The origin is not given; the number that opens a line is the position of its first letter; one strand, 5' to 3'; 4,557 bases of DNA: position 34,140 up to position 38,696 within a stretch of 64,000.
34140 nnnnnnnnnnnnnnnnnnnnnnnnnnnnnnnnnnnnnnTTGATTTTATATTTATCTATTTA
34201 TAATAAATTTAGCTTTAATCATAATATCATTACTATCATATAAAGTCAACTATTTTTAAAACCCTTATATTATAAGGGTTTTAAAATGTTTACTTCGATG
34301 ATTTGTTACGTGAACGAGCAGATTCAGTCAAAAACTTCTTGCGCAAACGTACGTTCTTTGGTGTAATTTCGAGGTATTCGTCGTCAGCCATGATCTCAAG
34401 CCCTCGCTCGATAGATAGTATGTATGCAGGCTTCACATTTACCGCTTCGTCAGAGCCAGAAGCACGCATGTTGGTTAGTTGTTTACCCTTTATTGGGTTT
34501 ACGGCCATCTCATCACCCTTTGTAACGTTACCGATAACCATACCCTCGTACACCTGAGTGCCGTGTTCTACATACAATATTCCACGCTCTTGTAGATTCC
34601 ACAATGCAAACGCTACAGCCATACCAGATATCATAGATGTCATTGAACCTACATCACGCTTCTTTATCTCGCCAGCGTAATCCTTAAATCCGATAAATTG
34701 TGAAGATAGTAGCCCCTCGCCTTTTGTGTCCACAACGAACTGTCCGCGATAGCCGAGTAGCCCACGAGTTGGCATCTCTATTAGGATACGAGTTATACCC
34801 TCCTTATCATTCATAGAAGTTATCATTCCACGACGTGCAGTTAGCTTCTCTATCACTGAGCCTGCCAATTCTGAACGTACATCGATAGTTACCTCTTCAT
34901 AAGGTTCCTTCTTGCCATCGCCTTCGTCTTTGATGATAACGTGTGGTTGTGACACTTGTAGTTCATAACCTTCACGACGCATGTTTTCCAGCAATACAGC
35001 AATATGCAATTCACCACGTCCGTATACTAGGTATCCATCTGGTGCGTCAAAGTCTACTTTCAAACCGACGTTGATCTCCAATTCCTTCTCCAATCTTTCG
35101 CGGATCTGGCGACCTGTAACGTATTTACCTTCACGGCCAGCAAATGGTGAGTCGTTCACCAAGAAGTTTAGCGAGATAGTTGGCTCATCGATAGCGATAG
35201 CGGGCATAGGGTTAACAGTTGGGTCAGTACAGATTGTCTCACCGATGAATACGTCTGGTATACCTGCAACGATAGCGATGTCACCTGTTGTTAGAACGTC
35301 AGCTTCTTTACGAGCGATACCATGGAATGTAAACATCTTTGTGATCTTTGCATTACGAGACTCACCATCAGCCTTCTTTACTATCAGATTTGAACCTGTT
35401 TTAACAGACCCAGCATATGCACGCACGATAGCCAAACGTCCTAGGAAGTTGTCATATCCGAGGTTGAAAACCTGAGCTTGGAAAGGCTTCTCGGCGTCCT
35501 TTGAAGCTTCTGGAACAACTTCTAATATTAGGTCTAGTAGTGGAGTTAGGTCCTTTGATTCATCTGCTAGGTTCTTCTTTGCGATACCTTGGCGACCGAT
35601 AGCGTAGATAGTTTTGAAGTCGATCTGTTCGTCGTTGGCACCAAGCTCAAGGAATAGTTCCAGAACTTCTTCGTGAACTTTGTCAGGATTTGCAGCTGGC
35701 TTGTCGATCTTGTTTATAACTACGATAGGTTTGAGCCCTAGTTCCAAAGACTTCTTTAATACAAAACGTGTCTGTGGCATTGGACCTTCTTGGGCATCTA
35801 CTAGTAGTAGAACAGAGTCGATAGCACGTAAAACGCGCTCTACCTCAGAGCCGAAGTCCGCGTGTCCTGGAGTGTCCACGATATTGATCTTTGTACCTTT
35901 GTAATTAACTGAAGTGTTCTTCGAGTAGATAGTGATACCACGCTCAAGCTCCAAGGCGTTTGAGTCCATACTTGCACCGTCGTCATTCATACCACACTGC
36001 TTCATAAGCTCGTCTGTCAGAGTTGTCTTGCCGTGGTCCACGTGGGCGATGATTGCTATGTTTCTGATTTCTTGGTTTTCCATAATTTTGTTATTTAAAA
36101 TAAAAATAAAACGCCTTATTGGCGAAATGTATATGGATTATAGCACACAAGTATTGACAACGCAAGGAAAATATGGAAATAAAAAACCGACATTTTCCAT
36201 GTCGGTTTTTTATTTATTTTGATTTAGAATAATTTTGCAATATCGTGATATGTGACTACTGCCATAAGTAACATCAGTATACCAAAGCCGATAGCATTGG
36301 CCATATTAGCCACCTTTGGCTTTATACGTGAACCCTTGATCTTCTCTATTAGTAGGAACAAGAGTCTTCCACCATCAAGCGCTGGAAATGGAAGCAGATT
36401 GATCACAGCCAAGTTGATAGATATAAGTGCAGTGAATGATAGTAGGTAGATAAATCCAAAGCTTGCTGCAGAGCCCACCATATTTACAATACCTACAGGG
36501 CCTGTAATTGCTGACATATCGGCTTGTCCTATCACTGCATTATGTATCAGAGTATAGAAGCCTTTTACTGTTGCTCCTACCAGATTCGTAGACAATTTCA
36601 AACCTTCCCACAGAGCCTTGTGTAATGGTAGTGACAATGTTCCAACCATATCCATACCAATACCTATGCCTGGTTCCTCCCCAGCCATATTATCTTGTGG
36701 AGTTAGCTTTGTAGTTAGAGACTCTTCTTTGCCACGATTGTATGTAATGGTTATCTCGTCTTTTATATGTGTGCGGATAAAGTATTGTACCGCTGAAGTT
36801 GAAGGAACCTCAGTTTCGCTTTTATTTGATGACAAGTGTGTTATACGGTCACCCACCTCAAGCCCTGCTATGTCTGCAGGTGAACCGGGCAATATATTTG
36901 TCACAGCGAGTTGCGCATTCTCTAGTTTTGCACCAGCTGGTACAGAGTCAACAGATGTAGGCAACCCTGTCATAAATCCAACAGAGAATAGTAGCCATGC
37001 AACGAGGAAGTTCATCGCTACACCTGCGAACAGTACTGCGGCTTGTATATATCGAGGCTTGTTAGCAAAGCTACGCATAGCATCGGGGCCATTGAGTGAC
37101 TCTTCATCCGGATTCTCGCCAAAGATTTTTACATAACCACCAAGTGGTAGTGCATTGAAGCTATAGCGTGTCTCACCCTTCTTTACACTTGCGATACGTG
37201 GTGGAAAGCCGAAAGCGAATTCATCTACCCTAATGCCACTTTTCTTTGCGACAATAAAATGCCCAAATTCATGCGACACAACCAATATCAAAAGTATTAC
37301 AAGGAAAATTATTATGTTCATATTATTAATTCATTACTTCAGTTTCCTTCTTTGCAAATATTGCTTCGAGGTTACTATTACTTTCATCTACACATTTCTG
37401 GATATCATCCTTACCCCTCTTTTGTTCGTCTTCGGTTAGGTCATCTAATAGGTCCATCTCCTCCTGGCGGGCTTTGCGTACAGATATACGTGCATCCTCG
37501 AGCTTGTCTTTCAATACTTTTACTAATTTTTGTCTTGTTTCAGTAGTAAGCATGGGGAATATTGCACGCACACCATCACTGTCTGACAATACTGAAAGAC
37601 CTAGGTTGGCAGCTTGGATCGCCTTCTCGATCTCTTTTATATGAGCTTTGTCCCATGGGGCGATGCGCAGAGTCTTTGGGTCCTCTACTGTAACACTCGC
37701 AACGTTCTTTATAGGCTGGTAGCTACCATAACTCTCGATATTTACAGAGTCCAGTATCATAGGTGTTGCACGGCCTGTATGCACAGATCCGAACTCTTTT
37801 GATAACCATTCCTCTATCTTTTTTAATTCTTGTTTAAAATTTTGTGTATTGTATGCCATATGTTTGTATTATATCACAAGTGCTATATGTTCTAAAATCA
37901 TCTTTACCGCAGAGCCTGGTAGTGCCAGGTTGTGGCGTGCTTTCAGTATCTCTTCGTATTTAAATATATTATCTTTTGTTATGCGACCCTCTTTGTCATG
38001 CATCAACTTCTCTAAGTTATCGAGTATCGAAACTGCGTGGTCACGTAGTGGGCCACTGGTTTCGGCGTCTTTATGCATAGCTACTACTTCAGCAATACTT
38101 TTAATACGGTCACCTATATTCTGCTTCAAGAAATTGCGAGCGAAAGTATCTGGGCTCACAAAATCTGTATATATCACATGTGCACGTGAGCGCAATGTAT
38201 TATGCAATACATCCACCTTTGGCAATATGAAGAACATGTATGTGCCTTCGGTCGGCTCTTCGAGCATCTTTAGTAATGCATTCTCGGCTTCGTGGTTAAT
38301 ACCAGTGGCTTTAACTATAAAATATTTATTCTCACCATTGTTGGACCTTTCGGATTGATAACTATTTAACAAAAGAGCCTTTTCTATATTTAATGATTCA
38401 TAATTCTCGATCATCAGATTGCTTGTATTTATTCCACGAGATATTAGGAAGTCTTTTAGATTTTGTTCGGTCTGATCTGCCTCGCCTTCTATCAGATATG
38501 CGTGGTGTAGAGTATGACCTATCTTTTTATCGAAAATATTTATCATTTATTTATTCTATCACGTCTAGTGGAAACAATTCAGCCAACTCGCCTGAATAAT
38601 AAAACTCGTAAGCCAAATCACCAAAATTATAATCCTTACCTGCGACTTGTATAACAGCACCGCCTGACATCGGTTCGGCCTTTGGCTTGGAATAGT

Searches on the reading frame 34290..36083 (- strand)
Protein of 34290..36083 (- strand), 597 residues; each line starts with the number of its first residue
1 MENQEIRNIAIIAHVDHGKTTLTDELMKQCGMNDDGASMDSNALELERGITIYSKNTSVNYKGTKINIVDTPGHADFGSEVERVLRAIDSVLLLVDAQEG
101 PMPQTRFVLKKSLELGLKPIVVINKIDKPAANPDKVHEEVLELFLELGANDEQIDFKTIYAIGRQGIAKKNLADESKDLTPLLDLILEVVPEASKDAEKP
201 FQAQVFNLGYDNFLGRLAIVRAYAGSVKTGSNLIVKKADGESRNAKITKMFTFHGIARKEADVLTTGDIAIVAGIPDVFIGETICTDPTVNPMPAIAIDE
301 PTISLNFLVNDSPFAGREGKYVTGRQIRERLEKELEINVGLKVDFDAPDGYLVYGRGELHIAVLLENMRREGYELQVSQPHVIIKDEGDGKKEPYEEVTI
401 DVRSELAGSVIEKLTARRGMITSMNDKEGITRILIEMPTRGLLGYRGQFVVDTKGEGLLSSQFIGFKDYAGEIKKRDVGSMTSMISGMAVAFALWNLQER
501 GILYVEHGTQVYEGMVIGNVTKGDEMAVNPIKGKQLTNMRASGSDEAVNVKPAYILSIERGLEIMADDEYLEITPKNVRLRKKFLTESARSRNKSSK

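Call 44: search_protein_families(library=pfam, proteins=[window:34290-36083:-], max_evalue=0.00001)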
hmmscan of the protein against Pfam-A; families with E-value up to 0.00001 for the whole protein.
window:34290-36083:- (597 aa): 6 families
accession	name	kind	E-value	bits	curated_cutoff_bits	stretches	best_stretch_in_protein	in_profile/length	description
PF00009.33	GTP_EFTU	-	3e-52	177.4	26.5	1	5-191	2-187/188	Elongation factor Tu GTP binding domain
PF21018.2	BipA_C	-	1.7e-38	131.2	23.8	1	479-586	2-109/110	TypA/BipA C-terminal domain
PF00679.30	EFG_C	-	3.6e-19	69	27.9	1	393-475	4-87/89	Elongation factor G C-terminus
PF03144.31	GTP_EFTU_D2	-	6.6e-08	33.3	30.3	1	215-285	1-73/73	Elongation factor Tu domain 2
PF22042.2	EF-G_D2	-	1.2e-07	32.2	27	1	200-286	1-83/84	Elongation factor G domain 2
PF01926.29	MMR_HSR1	-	1.3e-07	32.2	21.9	1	9-125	2-113/113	50S ribosome-binding GTPase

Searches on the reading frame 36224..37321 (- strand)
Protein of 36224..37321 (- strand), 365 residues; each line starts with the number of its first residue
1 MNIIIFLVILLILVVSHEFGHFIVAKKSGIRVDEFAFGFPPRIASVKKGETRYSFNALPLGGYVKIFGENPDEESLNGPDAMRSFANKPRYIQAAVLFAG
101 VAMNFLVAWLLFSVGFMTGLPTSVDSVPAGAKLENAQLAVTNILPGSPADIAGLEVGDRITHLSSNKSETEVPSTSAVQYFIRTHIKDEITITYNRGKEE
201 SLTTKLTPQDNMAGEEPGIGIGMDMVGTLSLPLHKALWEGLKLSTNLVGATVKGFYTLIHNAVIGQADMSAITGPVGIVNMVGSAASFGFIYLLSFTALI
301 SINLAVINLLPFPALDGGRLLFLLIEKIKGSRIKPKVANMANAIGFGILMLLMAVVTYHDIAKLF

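Call 44: search_protein_families(library=pfam, proteins=[window:36224-37321:-], max_evalue=0.00001)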
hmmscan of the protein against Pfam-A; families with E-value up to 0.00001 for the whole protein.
window:36224-37321:- (365 aa): 3 families
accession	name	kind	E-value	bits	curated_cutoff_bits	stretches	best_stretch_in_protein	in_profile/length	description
PF02163.28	Peptidase_M50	-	1.3e-59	201.6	27.2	1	6-352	2-221/221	Peptidase family M50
PF17820.7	PDZ_6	-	6.7e-07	29.4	27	1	140-196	2-54/54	PDZ domain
PF13180.12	PDZ_2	-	4.4e-06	27.3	27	1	135-201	11-74/80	PDZ domain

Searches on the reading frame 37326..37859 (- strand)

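Call 44: search_protein_families(library=pfam, proteins=[window:37326-37859:-], max_evalue=0.00001)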
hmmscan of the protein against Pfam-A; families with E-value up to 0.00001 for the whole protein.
window:37326-37859:- (177 aa): 1 family
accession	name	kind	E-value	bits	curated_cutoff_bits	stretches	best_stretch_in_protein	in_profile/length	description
PF01765.24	RRF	-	1.9e-47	161.6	29.7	1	19-176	1-164/164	Ribosome recycling factor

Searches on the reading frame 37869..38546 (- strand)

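Call 44: search_protein_families(library=pfam, proteins=[window:37869-38546:-], max_evalue=0.00001)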
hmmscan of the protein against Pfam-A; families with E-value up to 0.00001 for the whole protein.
window:37869-38546:- (225 aa): 1 family
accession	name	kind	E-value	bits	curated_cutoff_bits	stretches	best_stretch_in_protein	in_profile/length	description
PF13177.12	DNA_pol3_delta2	-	1.6e-14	54.6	27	1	48-125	77-155/161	DNA polymerase III, delta subunit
